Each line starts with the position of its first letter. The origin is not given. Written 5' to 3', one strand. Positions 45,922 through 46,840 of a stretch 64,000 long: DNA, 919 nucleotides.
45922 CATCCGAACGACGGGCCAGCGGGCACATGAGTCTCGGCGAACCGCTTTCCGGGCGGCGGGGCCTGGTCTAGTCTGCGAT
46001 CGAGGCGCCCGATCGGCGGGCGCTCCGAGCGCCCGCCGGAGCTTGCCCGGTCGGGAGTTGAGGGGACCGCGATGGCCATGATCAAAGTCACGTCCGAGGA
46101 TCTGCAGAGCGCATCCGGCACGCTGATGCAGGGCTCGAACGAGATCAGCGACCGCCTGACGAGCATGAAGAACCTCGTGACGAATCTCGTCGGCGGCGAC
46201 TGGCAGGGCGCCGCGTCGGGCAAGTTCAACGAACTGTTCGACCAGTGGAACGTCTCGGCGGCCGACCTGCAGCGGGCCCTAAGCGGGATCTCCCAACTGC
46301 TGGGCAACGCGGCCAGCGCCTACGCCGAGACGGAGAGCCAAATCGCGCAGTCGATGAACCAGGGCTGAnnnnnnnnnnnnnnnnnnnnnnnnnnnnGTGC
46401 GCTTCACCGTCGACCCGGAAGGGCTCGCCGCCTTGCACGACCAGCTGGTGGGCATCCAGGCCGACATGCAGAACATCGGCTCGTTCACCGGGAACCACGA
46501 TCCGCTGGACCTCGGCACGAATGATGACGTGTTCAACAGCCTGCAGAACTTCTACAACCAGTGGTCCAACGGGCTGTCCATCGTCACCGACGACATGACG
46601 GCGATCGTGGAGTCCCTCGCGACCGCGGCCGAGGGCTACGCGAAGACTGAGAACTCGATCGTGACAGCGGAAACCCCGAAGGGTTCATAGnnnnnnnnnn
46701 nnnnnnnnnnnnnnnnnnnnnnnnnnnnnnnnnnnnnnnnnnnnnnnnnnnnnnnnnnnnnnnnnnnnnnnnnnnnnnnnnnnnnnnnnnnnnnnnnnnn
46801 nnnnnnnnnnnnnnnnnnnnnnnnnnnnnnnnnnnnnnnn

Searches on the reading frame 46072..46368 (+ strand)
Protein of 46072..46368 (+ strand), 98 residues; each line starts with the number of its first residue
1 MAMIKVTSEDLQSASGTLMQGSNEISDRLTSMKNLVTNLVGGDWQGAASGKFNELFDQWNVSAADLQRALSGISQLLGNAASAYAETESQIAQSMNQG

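Call 7: search_protein_families(library=pfam, proteins=[window:46072-46368:+], max_evalue=0.1)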
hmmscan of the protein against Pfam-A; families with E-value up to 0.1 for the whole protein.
window:46072-46368:+ (98 aa): 5 families
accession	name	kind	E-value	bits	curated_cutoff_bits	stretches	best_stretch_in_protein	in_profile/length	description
PF06013.18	WXG100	-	4.7e-22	78.5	27.3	1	4-89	2-86/86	Proteins of 100 residues with WXG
PF10824.14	T7SS_ESX_EspC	-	4.2e-08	34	23.5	1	3-96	4-99/100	Excreted virulence factor EspC, type VII ESX diderm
PF10145.14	PhageMin_Tail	-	0.026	14.8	33.2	1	2-92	108-191/201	Phage-related minor tail protein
PF00823.25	PPE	-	0.037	14.5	26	0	11-87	23-99/165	PPE family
PF25547.1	WXG100_2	-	0.084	13.3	27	1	25-94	45-115/150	WXG100 like domain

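Call 8: search_protein_families(library=ncbifam, proteins=[window:46072-46368:+], max_evalue=0.1)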
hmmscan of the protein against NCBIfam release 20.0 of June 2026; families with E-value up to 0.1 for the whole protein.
window:46072-46368:+ (98 aa): 4 families
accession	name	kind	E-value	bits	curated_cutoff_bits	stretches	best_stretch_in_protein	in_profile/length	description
TIGR03930.1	WXG100_ESAT6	subfamily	7.1e-20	71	44.85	1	3-93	1-90/90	WXG100 family type VII secretion target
NF035934.1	ESAT6_2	subfamily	1.2e-07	31.8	100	1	4-94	3-92/96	pore-forming ESAT-6 family protein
TIGR00996.1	Mtu_fam_mce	paralog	0.0039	16.4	140.5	1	9-96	174-262/291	MCE family protein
TIGR04197.1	T7SS_SACOL2603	subfamily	0.057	14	26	0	4-95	1-85/85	TIGR04197 family type VII secretion effector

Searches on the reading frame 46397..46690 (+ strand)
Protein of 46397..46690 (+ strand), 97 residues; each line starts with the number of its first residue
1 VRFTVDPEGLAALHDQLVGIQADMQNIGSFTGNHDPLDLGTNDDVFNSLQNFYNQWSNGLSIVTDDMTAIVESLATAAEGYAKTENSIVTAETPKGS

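Call 7: search_protein_families(library=pfam, proteins=[window:46397-46690:+], max_evalue=0.1)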
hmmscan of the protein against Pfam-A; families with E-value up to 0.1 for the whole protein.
window:46397-46690:+ (97 aa): 2 families
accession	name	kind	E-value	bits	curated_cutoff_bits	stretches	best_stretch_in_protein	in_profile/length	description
PF06013.18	WXG100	-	0.0067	17.1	27.3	1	5-85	4-85/86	Proteins of 100 residues with WXG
PF09182.16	PuR_N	-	0.055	13.9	24.6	1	47-84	21-58/70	Bacterial purine repressor, N-terminal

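Call 8: search_protein_families(library=ncbifam, proteins=[window:46397-46690:+], max_evalue=0.1)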
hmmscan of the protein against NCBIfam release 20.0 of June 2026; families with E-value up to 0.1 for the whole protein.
window:46397-46690:+ (97 aa): 1 family
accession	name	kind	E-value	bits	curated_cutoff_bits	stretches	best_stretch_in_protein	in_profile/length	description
TIGR03930.1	WXG100_ESAT6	subfamily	0.0085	16.3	44.85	1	50-88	50-88/90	WXG100 family type VII secretion target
